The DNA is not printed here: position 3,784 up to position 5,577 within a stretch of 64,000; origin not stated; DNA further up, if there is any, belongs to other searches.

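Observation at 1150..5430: Cobalamin riboswitch - BtuB-like receptor - beta-propeller protein with T9SS-type C-terminal domain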

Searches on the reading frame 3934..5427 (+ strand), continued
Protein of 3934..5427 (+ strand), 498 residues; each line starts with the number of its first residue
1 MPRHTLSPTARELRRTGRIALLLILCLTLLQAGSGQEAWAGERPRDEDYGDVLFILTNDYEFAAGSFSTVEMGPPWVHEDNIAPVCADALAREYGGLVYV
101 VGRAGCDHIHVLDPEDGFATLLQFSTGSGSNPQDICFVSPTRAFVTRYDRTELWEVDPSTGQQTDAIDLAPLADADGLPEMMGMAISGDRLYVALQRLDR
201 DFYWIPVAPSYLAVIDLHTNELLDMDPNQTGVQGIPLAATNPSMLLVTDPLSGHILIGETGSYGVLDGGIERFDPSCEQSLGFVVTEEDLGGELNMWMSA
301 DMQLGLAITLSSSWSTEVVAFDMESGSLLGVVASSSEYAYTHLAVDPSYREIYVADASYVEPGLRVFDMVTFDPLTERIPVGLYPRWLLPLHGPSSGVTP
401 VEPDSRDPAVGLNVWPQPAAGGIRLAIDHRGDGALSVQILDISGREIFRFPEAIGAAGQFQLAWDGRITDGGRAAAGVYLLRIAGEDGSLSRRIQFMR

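Call 27: search_solved_structures(query=A1, max_evalue=10, show_alignments=3)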
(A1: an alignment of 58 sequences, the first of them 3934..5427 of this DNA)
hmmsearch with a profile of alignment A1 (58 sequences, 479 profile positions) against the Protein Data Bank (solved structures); distinct sequences matched with E-value up to 10: 29.
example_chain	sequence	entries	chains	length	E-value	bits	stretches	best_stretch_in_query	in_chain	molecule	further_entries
7eh9_A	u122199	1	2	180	4.7e-08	35.2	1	411-470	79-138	Basal-body rod modification protein FlgD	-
7bhq_A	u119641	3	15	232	7.2e-08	34.6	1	411-469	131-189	Basal-body rod modification protein FlgD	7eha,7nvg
3c12_A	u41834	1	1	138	3.1e-07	32.5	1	404-472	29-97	Flagellar protein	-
3osv_A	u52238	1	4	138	5.1e-06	28.5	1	412-470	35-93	Flagellar basal-body rod modification protein FlgD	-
6za2_A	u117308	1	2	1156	1e-05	27.6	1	388-467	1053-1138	Por secretion system protein porU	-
8bmy_A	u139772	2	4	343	4.2e-05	25.5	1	112-176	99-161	Putative surface layer protein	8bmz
3dsm_A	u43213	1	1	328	5e-05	25.2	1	112-176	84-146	uncharacterized protein BACUNI_02894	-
8baz_A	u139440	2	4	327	5.5e-05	25.1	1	112-176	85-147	Surface layer protein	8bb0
8bn0_A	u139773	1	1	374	6.4e-05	24.9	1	112-176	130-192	Putative surface layer protein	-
8bai_A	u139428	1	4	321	6.5e-05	24.9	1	112-176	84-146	Surface layer protein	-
8bmx_D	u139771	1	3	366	8e-05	24.6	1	112-176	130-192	YncE family protein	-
8puj_A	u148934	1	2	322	8.8e-05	24.5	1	112-176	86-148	YncE family protein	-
8okv_B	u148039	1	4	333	8.8e-05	24.5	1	112-176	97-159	Putative surface layer protein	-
8p97_B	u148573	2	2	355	0.00011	24.2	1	112-176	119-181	Putative surface layer protein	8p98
5m11_A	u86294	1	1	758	0.00014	23.8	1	388-473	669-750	Immunoreactive 84kD antigen PG93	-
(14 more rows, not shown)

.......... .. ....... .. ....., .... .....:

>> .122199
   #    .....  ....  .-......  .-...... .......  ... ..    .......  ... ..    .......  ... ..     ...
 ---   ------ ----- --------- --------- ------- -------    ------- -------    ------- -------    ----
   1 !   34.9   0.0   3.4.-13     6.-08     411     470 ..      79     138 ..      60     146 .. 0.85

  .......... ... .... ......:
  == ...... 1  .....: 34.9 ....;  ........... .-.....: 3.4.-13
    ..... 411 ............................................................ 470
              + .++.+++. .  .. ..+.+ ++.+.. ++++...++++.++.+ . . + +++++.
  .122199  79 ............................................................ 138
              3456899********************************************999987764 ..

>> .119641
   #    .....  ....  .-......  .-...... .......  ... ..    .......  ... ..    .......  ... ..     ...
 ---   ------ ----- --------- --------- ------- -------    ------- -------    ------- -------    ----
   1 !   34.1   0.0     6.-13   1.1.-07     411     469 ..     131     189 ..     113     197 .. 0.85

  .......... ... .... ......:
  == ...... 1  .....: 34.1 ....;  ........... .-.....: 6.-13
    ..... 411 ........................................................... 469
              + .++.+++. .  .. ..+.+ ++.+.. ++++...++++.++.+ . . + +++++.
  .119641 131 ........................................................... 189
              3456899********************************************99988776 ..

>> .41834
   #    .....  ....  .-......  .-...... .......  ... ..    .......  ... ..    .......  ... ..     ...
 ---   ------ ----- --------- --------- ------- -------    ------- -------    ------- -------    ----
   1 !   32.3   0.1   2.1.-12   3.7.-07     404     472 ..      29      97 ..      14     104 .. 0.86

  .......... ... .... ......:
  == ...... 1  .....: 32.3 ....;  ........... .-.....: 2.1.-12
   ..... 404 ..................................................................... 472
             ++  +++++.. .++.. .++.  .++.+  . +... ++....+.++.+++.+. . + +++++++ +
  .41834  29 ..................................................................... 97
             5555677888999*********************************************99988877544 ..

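Call 30: search_protein_families(library=pfam, alignment_id=A1, max_evalue=1)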
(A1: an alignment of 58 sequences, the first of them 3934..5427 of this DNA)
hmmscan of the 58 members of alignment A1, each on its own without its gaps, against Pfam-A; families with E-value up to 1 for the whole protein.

A. member 1, window:3934-5427:+ (498 aa): 2 families
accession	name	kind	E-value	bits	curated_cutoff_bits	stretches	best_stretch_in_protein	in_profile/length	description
PF13860.13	FlgD_ig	-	4.6e-07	30.2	27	1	434-488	24-78/79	FlgD Ig-like domain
PF18962.6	Por_Secre_tail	-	0.046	14.5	27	1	414-492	1-71/75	Secretion system C-terminal sorting domain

B. families by the number of members that match (of 58 scanned): 22 families
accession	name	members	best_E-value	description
PF13860.13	FlgD_ig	54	2.8e-11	FlgD Ig-like domain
PF18962.6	Por_Secre_tail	35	1.8e-08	Secretion system C-terminal sorting domain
PF13585.12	CHU_C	12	0.00061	CHU_C Type IX secretion signal domain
PF21959.2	DUF6923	7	0.0071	Repeat of unknown function (DUF6923)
PF10029.15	DUF2271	7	0.018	Predicted periplasmic protein (DUF2271)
PF01436.27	NHL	4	0.0035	NHL repeat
PF05096.18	Glu_cyclase_2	3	0.2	Glutamine cyclotransferase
PF16819.11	DUF5074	1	0.0076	Domain of unknown function (DUF5074)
PF12123.13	CBD_PlyG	1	0.024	PlyG Cell wall binding domain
PF10503.15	Esterase_PHB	1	0.036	Esterase PHB depolymerase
PF08309.17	LVIVD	1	0.057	LVIVD repeat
PF13064.11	DUF3927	1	0.061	Protein of unknown function (DUF3927)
PF06832.18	BiPBP_C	1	0.077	Penicillin-Binding Protein C-terminus Family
PF02924.19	HDPD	1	0.08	Bacteriophage lambda head decoration protein D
PF10887.13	DUF2686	1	0.082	Protein of unknown function (DUF2686)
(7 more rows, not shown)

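Call 52: search_protein_families(library=pfam, proteins=[L054:7619-11080:+, L054:3178-5409:+, L054:774-3077:+, L054:5704-7467:+], max_evalue=0.001)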
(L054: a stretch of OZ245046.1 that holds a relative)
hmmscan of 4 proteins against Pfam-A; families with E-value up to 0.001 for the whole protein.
L054:7619-11080:+ (1154 aa): 2 families
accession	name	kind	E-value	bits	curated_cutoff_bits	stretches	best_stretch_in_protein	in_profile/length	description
PF13620.12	CarboxypepD_reg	-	2.7e-08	34.5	32.3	1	424-500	2-81/82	Carboxypeptidase regulatory-like domain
PF07715.20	Plug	-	3.5e-06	27.9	23.9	1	550-626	27-102/107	TonB-dependent Receptor Plug Domain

L054:3178-5409:+ (744 aa): 1 family
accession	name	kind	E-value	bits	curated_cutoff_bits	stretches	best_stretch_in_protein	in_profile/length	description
PF03030.21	H_PPase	-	3.3e-277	921.8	29.7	1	76-739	1-645/645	Inorganic H+ pyrophosphatase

L054:774-3077:+ (768 aa): 2 families
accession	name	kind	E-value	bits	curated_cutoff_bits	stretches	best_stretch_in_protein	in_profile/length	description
PF13487.12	HD_5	-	9.1e-39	133.4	27.2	1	526-691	2-170/170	HD domain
PF01966.28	HD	-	8.5e-16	58.7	22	1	541-660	4-116/116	HD domain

L054:5704-7467:+ (588 aa): 1 family
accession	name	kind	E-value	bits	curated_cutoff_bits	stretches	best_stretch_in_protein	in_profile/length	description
PF13860.13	FlgD_ig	-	7.3e-08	32.7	27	1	502-560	18-75/79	FlgD Ig-like domain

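Call 67: find_encoding_contigs(protein=P0118, flank=8000, max_places=2)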
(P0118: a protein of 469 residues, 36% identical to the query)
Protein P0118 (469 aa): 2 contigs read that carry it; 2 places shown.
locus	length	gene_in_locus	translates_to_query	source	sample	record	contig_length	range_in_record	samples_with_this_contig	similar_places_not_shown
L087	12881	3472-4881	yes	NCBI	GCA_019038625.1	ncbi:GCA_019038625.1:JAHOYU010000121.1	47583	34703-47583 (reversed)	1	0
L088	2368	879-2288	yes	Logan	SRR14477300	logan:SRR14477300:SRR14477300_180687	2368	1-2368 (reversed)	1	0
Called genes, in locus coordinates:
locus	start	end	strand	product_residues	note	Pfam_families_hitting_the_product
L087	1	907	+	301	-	?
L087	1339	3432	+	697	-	PF07715:Plug, PF00593:TonB_dep_Rec_b-barrel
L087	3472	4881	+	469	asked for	PF13860:FlgD_ig (weak), PF18962:Por_Secre_tail (weak)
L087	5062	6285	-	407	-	PF13439:Glyco_transf_4, PF13579:Glyco_trans_4_4 (faint), PF20706:GT4-conflict (weak), PF00534:Glycos_transf_1, PF13692:Glyco_trans_1_4, PF13524:Glyco_trans_1_2 (weak)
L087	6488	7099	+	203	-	PF13505:OMP_b-brl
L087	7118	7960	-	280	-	PF05175:MTS, PF06325:PrmA, PF10294:Methyltransf_16 (weak), PF13847:Methyltransf_31, PF08242:Methyltransf_12 (weak), PF09445:Methyltransf_15 (weak), PF13649:Methyltransf_25, PF01170:UPF0020 (faint)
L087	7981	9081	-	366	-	PF13439:Glyco_transf_4, PF13477:Glyco_trans_4_2 (faint), PF13579:Glyco_trans_4_4, PF00534:Glycos_transf_1, PF13692:Glyco_trans_1_4, PF13524:Glyco_trans_1_2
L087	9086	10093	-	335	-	PF04055:Radical_SAM, PF13186:SPASM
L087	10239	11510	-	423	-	PF12698:ABC2_membrane_3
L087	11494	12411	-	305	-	PF00005:ABC_tran, PF13304:AAA_21, PF13732:DrrA1-3_C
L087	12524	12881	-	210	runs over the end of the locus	PF01725:Ham1p_like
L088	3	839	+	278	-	?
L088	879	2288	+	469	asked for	PF13860:FlgD_ig (weak), PF18962:Por_Secre_tail (weak)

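Call 68: list_cluster_members(proteins=[P0118, P0001])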
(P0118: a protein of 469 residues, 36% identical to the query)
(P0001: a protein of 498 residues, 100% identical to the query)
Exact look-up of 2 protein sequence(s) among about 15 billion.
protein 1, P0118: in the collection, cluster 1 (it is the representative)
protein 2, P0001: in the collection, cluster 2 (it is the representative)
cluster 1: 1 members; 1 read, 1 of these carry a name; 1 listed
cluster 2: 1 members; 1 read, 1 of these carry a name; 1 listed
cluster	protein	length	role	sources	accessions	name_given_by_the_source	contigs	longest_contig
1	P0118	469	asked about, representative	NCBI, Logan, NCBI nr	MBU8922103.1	MAG: T9SS type A sorting domain-containing protein [Bacteroidales bacterium] | T9SS type A sorting domain-containing protein [Candidatus Latescibacterota bacterium]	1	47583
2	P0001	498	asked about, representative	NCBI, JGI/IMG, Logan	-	hypothetical protein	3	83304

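Call 77: search_protein_families(library=pfam, proteins=[L036:7411-10593:+, L060:4577-6514:+, L018:7463-9121:+, L033:8410-11238:+], max_evalue=0.001)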
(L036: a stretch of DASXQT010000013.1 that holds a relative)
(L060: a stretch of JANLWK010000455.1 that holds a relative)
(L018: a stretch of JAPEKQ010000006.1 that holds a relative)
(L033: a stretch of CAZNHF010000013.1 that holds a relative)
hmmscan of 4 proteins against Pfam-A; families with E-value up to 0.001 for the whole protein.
L036:7411-10593:+ (1061 aa): 0 families

L060:4577-6514:+ (646 aa): 2 families
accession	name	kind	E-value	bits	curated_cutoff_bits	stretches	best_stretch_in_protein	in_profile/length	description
PF01435.24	Peptidase_M48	-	4.9e-34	118.2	20.3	1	429-635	2-184/186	Peptidase family M48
PF16491.10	Peptidase_M48_N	-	5.3e-18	65.9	27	1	272-425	27-179/179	CAAX prenyl protease N-terminal, five membrane helices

L018:7463-9121:+ (553 aa): 2 families
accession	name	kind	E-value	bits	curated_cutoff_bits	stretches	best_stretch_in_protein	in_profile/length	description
PF00939.25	Na_sulph_symp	-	6.6e-67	227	27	1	87-540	13-462/472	Sodium:sulfate symporter transmembrane region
PF03600.22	CitMHS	-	3e-59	201.2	31.9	1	116-488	2-333/336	Citrate transporter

L033:8410-11238:+ (943 aa): 0 families

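Call 79: search_protein_families(library=pfam, proteins=[L046:3491-4483:+, L057:7316-8299:+, L040:6877-7566:+, L059:7355-8101:+, L077:7326-8387:+, L082:7034-8701:+, L060:3694-4434:+, L060:4438-5199:+], max_evalue=0.01)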
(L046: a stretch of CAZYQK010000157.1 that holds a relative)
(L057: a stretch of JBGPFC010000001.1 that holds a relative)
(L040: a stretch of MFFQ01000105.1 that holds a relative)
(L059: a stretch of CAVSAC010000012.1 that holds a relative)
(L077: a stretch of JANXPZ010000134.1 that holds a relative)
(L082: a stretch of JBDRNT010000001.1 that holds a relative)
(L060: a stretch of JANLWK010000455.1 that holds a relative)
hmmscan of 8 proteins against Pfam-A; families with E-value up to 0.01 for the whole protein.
L046:3491-4483:+ (331 aa): 2 families
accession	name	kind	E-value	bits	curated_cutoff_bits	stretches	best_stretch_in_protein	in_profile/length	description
PF13860.13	FlgD_ig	-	2.4e-06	27.9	27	1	258-316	12-73/79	FlgD Ig-like domain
PF00041.27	fn3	-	0.0003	21.4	25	1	140-220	15-78/84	Fibronectin type III domain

L057:7316-8299:+ (328 aa): 3 families
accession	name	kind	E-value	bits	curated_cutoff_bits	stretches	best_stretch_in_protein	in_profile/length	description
PF13860.13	FlgD_ig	-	4.7e-07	30.1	27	1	253-314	12-74/79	FlgD Ig-like domain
PF00041.27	fn3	-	0.0011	19.5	25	1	137-215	15-76/84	Fibronectin type III domain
PF16656.11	Pur_ac_phosph_N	-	0.0065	17.4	30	0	139-219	16-88/93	Purple acid Phosphatase, N-terminal domain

L040:6877-7566:+ (230 aa): 1 family
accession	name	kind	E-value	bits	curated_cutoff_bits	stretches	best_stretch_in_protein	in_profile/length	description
PF13860.13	FlgD_ig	-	2.6e-07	31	27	1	156-215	13-73/79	FlgD Ig-like domain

L059:7355-8101:+ (249 aa): 3 families
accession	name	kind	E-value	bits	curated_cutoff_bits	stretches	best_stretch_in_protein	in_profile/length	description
PF13860.13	FlgD_ig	-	3.8e-06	27.2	27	1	178-237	14-76/79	FlgD Ig-like domain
PF18962.6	Por_Secre_tail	-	0.0013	19.4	27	1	167-245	3-73/75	Secretion system C-terminal sorting domain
PF00041.27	fn3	-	0.0082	16.8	25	0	57-138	16-80/84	Fibronectin type III domain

L077:7326-8387:+ (354 aa): 5 families
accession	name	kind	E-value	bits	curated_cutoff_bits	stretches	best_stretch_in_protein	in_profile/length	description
PF00041.27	fn3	-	2.8e-08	34.3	25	1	183-250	18-82/84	Fibronectin type III domain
PF25788.1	Ig_Rha78A_N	-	1.1e-05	26.1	27.4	1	181-253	20-101/105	Rha78A-like, N-terminal immunoglobulin domain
PF13860.13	FlgD_ig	-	5.8e-05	23.4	27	1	285-340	18-74/79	FlgD Ig-like domain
PF16656.11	Pur_ac_phosph_N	-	0.00013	22.9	30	1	217-253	61-93/93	Purple acid Phosphatase, N-terminal domain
PF18962.6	Por_Secre_tail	-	0.0043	17.7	27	1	272-352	3-75/75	Secretion system C-terminal sorting domain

L082:7034-8701:+ (556 aa): 2 families
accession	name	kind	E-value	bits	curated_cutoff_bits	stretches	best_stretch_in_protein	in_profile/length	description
PF13860.13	FlgD_ig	-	1.5e-08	35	27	1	487-538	22-70/79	FlgD Ig-like domain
PF18962.6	Por_Secre_tail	-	0.00029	21.5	27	1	471-553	3-74/75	Secretion system C-terminal sorting domain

L060:3694-4434:+ (247 aa): 3 families
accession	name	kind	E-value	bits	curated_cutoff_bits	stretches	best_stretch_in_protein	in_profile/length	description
PF13860.13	FlgD_ig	-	5.1e-09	36.4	27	1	172-230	12-71/79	FlgD Ig-like domain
PF00041.27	fn3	-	4.7e-06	27.2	25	1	51-137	10-79/84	Fibronectin type III domain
PF16656.11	Pur_ac_phosph_N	-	0.00022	22.2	30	1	53-140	11-90/93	Purple acid Phosphatase, N-terminal domain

L060:4438-5199:+ (254 aa): 3 families
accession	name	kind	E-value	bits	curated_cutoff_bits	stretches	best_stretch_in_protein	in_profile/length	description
PF00041.27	fn3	-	1.1e-06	29.1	25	1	60-146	10-76/84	Fibronectin type III domain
PF16656.11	Pur_ac_phosph_N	-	3.1e-05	24.9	30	1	63-146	12-87/93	Purple acid Phosphatase, N-terminal domain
PF13860.13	FlgD_ig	-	0.00011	22.6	27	1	191-239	25-73/79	FlgD Ig-like domain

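Call 91: search_protein_families(library=pfam, proteins=[L064:1562-2929:+, L064:2969-5878:+], max_evalue=0.01)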
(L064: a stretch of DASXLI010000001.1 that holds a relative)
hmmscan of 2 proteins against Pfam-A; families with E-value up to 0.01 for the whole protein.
L064:1562-2929:+ (456 aa): 1 family
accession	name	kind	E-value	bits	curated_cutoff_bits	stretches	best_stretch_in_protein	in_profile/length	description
PF08450.18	SGL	-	0.00031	20.8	26.3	0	46-106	91-154/246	SMP-30/Gluconolactonase/LRE-like region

L064:2969-5878:+ (970 aa): 2 families
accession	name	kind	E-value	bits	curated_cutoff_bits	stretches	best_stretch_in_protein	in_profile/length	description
PF00593.30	TonB_dep_Rec_b-barrel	-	6.4e-36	125.6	27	1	533-935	59-436/436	TonB dependent receptor-like, beta-barrel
PF07715.20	Plug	-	4.9e-17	62.8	23.9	1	338-442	3-107/107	TonB-dependent Receptor Plug Domain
